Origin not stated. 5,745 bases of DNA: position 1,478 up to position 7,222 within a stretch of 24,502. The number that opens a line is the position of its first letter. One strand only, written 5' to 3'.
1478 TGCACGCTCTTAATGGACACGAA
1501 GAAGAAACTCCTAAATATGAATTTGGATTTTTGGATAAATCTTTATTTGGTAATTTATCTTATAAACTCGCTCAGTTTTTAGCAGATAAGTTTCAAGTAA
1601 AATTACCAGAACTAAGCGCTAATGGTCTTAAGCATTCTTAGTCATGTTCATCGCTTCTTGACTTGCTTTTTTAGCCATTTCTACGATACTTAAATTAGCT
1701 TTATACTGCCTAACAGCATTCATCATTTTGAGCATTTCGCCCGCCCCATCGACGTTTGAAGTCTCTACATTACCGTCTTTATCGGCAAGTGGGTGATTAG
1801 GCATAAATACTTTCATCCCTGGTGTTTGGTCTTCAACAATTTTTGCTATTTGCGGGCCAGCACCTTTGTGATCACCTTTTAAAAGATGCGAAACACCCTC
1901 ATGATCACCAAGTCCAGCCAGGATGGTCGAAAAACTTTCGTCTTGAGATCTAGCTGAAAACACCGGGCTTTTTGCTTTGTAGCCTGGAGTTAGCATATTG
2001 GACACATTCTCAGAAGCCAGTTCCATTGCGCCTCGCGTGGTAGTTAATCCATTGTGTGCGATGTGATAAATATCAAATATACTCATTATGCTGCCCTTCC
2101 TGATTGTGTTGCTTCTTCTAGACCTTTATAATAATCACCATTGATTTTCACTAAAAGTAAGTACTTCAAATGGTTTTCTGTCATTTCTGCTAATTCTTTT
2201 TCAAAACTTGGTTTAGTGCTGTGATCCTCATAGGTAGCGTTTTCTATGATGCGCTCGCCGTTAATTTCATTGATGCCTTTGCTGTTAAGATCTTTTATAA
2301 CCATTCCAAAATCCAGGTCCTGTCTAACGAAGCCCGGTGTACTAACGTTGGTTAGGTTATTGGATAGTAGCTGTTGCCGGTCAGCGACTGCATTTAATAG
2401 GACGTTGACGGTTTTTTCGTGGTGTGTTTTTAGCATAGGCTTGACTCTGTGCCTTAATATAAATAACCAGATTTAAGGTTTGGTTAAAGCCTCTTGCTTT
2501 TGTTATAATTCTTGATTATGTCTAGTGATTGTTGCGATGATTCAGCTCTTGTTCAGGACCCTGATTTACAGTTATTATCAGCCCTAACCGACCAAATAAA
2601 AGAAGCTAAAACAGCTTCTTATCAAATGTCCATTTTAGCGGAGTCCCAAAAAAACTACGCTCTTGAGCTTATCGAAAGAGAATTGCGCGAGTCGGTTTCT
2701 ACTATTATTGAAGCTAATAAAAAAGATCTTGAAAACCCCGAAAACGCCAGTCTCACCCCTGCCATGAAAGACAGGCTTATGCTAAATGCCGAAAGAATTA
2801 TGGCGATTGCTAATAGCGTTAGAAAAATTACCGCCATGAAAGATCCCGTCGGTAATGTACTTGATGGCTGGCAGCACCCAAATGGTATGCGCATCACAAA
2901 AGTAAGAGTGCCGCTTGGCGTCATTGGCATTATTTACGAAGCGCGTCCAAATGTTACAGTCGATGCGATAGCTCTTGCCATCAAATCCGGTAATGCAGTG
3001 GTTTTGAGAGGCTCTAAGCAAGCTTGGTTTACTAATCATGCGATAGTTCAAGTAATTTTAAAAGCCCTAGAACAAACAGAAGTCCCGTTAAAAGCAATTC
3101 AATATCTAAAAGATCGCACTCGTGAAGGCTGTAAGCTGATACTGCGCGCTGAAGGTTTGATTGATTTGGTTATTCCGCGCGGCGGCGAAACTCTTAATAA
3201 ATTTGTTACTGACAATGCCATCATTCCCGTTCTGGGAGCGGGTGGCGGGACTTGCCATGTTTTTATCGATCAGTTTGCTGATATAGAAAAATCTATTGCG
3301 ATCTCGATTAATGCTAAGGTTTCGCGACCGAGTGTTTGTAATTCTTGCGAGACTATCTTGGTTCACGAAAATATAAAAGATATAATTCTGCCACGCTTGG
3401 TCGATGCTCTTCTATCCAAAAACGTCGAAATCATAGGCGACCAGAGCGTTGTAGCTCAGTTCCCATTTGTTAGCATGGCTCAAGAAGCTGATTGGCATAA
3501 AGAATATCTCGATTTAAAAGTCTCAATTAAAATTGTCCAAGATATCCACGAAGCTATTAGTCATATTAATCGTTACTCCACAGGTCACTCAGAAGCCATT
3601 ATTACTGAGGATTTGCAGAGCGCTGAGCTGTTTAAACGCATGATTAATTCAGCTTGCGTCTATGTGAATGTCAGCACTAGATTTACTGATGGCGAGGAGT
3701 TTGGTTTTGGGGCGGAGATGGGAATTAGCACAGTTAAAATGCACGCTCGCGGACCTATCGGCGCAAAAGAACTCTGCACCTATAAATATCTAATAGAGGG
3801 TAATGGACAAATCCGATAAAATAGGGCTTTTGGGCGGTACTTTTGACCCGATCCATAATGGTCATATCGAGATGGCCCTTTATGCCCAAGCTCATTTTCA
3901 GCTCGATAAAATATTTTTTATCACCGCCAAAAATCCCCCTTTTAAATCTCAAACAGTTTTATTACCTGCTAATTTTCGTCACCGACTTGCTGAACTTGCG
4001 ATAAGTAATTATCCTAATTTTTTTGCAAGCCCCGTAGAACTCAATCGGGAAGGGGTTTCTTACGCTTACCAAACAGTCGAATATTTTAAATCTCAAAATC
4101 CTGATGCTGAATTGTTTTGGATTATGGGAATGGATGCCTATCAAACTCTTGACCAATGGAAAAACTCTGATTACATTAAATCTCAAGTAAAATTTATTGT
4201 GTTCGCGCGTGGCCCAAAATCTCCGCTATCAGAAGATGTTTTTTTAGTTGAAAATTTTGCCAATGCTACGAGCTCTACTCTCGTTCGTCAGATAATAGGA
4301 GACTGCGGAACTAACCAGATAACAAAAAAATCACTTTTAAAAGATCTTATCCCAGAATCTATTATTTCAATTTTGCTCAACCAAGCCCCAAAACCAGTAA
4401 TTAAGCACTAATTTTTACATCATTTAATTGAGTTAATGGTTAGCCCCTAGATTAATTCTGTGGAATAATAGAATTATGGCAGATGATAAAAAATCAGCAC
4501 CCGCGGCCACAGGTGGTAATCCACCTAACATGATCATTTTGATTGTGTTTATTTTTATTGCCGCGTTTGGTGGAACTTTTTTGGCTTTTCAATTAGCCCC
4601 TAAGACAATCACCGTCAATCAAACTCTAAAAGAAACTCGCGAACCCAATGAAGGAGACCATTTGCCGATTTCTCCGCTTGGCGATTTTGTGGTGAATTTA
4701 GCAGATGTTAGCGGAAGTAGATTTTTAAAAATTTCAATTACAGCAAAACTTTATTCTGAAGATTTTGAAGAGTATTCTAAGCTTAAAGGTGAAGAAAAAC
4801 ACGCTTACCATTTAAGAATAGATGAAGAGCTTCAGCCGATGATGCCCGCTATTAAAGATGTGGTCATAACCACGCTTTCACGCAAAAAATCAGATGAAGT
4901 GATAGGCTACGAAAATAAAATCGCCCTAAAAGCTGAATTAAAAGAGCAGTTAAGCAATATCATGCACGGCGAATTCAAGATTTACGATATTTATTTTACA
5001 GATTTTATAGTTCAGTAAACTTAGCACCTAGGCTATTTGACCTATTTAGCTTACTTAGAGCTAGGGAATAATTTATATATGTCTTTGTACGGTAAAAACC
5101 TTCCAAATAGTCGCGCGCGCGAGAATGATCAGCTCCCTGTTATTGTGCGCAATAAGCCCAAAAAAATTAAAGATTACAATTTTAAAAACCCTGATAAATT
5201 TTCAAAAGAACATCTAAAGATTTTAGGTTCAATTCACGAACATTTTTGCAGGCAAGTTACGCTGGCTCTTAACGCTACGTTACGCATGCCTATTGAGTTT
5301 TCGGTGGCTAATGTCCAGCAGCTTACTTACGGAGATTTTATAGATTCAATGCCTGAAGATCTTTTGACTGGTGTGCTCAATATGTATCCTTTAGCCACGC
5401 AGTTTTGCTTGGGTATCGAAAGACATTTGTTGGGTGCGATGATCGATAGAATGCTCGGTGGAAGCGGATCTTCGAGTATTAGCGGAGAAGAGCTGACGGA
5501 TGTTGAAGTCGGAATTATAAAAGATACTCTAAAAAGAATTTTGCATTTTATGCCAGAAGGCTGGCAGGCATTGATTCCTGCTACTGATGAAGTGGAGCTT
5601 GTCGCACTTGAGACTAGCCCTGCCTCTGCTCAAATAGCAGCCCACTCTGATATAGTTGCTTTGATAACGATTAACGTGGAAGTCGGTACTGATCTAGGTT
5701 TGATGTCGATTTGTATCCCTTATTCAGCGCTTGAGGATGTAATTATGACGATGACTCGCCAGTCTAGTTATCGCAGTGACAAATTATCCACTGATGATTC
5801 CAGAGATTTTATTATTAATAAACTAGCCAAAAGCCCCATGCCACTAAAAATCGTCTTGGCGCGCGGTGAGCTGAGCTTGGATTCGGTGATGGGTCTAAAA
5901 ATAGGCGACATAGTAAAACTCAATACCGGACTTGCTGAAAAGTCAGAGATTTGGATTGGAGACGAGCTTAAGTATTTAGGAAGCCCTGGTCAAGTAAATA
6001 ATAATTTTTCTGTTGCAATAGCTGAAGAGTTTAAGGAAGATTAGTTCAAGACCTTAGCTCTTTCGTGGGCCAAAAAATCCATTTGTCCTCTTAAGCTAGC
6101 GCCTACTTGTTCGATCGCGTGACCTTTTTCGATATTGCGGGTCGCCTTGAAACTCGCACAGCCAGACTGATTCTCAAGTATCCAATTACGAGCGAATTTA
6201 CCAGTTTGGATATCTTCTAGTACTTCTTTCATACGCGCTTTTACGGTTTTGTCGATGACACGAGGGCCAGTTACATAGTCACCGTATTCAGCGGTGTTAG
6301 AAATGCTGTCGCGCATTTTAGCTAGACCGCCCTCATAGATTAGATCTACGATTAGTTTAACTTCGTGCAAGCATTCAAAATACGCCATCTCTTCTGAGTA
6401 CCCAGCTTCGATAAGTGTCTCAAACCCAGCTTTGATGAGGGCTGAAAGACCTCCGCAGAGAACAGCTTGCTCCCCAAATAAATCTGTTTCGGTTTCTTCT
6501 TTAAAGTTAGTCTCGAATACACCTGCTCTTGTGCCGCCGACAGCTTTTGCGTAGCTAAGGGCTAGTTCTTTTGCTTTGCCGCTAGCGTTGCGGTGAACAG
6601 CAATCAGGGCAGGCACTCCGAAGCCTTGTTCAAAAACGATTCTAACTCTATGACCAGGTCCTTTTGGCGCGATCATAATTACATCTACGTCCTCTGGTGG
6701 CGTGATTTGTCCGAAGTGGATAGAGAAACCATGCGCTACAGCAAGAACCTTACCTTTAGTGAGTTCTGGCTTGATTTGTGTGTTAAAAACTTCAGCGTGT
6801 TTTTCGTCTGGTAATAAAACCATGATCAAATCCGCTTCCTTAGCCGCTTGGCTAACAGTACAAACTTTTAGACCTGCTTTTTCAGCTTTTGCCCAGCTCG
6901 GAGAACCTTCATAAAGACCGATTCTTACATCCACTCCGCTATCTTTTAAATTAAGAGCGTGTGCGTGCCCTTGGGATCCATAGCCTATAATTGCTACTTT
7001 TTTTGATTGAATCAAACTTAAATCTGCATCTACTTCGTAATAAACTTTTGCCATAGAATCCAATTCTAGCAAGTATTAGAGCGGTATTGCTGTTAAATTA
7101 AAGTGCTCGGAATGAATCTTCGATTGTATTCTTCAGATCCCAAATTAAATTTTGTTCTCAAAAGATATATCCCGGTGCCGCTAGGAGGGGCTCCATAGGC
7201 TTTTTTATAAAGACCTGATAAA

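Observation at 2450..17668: Recurrent TTAAC-N6-TTAA (CtrA-box-like) motif defining a candidate flagellar regulon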

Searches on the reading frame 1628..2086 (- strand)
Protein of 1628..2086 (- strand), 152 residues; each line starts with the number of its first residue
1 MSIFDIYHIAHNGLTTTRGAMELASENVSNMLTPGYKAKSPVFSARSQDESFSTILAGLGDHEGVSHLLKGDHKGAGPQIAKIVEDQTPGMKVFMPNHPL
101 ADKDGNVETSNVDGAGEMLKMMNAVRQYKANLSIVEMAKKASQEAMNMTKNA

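Call 8: search_protein_families(library=pfam, proteins=[window:1628-2086:-])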
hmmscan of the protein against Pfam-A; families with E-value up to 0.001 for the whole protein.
window:1628-2086:- (152 aa): 1 family
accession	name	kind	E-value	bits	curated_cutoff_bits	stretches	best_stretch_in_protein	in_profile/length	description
PF06429.18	Flg_bbr_C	-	1e-08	35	23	1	104-148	2-46/46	Flagellar basal body rod FlgEFG protein C-terminal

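Call 33: find_encoding_contigs(protein=window:1628-2086:-, flank=1000, max_places=5)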
Protein window:1628-2086:- (152 aa): 5 contigs read that carry it; 4 places shown.
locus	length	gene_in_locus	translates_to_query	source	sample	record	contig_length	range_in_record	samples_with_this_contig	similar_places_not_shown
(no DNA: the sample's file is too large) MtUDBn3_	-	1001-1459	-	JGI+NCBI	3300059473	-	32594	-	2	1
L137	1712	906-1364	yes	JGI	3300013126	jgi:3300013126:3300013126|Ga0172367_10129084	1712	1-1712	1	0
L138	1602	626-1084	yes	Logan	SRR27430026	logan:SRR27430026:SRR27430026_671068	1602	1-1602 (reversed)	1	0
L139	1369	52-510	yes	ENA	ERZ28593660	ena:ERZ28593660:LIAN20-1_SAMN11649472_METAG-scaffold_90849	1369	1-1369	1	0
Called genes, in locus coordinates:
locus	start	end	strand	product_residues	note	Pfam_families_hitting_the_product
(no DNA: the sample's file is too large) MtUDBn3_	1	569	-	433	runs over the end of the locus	PF00171:Aldedh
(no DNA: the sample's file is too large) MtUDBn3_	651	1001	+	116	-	-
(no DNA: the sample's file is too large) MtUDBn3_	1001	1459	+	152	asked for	PF06429:Flg_bbr_C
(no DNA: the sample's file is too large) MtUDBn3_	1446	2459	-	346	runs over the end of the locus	-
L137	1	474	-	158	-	?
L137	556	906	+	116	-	-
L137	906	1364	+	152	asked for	PF06429:Flg_bbr_C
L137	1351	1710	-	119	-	?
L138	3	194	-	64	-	?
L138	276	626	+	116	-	-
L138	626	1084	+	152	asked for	PF06429:Flg_bbr_C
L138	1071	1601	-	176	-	?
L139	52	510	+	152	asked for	PF06429:Flg_bbr_C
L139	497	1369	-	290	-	?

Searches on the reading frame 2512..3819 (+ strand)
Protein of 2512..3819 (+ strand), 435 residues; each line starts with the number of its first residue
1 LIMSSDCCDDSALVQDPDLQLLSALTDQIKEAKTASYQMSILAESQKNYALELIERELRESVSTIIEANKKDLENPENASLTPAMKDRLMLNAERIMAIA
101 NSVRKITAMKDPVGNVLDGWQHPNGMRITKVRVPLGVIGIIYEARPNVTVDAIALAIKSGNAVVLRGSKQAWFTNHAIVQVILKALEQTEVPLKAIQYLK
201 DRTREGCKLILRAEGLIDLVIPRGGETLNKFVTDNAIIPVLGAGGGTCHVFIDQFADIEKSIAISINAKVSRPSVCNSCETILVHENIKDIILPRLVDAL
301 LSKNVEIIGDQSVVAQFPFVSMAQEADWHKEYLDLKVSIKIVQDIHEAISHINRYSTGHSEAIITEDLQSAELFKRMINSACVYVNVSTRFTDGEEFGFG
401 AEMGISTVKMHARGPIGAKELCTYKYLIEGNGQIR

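Call 8: search_protein_families(library=pfam, proteins=[window:2512-3819:+])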
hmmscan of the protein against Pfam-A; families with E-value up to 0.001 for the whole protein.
window:2512-3819:+ (435 aa): 1 family
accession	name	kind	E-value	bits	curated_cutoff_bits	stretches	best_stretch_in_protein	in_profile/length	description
PF00171.27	Aldedh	-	4.1e-23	82.1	23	2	28-305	34-298/461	Aldehyde dehydrogenase family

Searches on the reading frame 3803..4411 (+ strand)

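Call 8: search_protein_families(library=pfam, proteins=[window:3803-4411:+])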
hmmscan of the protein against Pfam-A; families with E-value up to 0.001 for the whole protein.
window:3803-4411:+ (202 aa): 1 family
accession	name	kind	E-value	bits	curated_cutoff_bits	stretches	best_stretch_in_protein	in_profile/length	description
PF01467.32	CTP_transf_like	-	1.1e-24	87.6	21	1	9-163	1-132/133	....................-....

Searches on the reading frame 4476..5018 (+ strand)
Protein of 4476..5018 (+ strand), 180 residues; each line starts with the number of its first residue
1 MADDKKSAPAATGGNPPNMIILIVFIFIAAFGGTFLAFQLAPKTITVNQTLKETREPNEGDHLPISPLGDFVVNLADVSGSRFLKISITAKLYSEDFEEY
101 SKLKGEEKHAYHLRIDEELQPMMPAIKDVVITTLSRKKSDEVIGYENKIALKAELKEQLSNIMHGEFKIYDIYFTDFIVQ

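Call 8: search_protein_families(library=pfam, proteins=[window:4476-5018:+])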
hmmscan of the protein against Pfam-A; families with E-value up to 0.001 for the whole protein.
window:4476-5018:+ (180 aa): 1 family
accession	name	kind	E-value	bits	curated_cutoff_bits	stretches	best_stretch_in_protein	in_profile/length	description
PF03748.19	FliL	-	1.3e-21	77.5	24.6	1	67-180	3-103/103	Flagellar basal body-associated protein FliL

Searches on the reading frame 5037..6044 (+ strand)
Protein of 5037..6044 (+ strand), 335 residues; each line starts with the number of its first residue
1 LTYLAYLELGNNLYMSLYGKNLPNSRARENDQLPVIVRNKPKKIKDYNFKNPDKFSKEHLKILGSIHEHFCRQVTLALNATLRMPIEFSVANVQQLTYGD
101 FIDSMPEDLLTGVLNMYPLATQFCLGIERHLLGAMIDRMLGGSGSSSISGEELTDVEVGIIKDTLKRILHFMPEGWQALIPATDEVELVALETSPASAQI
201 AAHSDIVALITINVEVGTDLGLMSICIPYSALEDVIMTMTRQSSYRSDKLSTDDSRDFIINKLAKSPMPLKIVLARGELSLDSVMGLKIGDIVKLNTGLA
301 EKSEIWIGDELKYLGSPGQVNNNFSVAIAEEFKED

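Call 8: search_protein_families(library=pfam, proteins=[window:5037-6044:+])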
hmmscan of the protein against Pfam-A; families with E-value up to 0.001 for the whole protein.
window:5037-6044:+ (335 aa): 2 families
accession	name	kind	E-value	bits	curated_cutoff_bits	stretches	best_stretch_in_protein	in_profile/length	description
PF02154.20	FliM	-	8.1e-45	153.5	27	1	47-237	1-190/192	Flagellar motor switch protein FliM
PF01052.25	FliMN_C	-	8.5e-14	51.7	23.8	1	262-330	2-70/73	Type III flagellar switch regulator (C-ring) FliN C-term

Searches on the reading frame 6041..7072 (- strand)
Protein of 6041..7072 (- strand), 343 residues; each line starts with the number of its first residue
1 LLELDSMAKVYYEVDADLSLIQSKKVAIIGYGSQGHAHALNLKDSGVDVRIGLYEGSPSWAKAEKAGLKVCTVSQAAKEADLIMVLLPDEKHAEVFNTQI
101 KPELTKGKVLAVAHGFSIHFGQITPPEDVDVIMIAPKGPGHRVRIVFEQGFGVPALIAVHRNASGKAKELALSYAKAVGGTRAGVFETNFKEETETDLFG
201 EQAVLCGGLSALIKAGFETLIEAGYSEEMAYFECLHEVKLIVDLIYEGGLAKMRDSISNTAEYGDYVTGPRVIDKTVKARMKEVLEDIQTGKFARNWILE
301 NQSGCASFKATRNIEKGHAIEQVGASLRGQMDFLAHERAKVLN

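Call 8: search_protein_families(library=pfam, proteins=[window:6041-7072:-])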
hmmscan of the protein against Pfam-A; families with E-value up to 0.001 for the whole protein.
window:6041-7072:- (343 aa): 5 families
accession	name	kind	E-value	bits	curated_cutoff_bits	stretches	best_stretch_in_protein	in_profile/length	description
PF07991.19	KARI_N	-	2.8e-76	255.1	20.6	1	21-184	2-165/165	Acetohydroxy acid isomeroreductase, NADPH-binding domain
PF01450.25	KARI_C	-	7e-64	214.9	29.1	1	190-332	1-143/144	Ketol-acid reductoisomerase, C-terminal domain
PF03807.23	F420_oxidored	-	5.3e-07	30.6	21.6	1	25-109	1-87/94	NADP oxidoreductase coenzyme F420-dependent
PF02826.25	2-Hacid_dh_C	-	3.3e-06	27.1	25.1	1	20-93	33-105/178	D-isomer specific 2-hydroxyacid dehydrogenase, NAD binding domain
PF03446.21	NAD_binding_2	-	6.3e-06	26.7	21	1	25-111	1-90/161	NAD binding domain of 6-phosphogluconate dehydrogenase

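Call 28: find_related_loci(query=window:6041-7072:-, collection=genome_contigs, flank=2000)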
Query window:6041-7072:- (343 aa) in genome_contigs; peptide patterns used: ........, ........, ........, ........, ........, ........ (x = any residue, [..] = any of these).
600 stretches matched a pattern (row limit reached: there are more); 599 encode a relative of the query (tblastn E <= 1e-3); the best 80 are kept; 80 distinct loci.
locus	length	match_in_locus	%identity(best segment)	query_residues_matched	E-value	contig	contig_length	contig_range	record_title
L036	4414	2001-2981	67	9-334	2e-147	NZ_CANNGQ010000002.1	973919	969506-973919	Uncultured Microbulbifer sp. isolate 4-994-1-3Z.fasta NODE_2, whole genome shotgun sequence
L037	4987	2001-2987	66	10-338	1e-146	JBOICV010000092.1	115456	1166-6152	MAG: Nevskiales bacterium isolate H1-B1_maxbin2.bin.215 k127_1556008, whole genome shotgun sequence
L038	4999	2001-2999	63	6-338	5e-145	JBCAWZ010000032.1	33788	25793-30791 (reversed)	MAG: Pseudomonadota bacterium isolate J06554_7 NODE_32_length_33788_cov_8.916644, whole genome shotgun sequence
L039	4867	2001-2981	66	9-334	4e-145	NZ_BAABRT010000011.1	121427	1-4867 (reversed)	Microbulbifer aestuariivivens strain NBRC 112533 112533_is_11, whole genome shotgun sequence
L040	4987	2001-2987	64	6-334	9e-143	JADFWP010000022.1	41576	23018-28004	MAG: Magnetococcales bacterium isolate nARSLQbin1 nARSLQ_bin1_NODE_22_length_41576_cov_30.245153, whole genome shotgun s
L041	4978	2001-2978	65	9-334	6e-143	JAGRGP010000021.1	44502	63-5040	MAG: Gammaproteobacteria bacterium isolate HKST-UBA178 2014-04-01_1_(paired)_contig_51514, whole genome shotgun sequence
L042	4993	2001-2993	63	9-338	2e-142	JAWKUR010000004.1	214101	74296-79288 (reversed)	MAG: Hyphomonas sp. isolate AC1.123 AC1.123.fa-4, whole genome shotgun sequence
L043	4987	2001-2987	65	9-338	1e-141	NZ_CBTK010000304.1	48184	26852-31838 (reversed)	Candidatus Contendobacter odensis Run_B_J11, whole genome shotgun sequence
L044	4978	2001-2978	64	9-334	2e-141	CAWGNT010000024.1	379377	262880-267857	MAG: uncultured Gammaproteobacteria bacterium isolate MFD05684.bin.1.156 genome assembly, contig: contig_63881, whole ge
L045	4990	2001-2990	64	5-334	3e-141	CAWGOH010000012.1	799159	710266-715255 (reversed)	MAG: uncultured beta proteobacterium isolate MFD09730.bin.2.143 genome assembly, contig: contig_326, whole genome shotgu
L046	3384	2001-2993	64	9-338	3e-143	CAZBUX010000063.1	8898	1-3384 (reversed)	MAG TPA_asm: uncultured Rickettsiales bacterium isolate SRP329715_co2_1 genome assembly, contig: NODE_13883_length_8898_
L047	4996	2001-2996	62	7-338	1e-140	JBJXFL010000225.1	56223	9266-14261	MAG: Bryobacteraceae bacterium isolate F1F2.bin.453 k127_6938660, whole genome shotgun sequence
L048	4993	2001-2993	63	9-338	1e-140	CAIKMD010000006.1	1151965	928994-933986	MAG: uncultured Rhodospirillales bacterium isolate Umea3_bin-2224 genome assembly, contig: bin-2224:06/11, whole genome 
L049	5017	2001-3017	62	1-338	1e-140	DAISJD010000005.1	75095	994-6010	MAG TPA_asm: Aliidongia sp. isolate CTOTU9737 NODE_20_length_75095_cov_18.577425, whole genome shotgun sequence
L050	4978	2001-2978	64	9-334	2e-140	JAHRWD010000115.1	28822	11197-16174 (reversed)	MAG: Pseudomonadales bacterium isolate DC_out148 k91_5871681, whole genome shotgun sequence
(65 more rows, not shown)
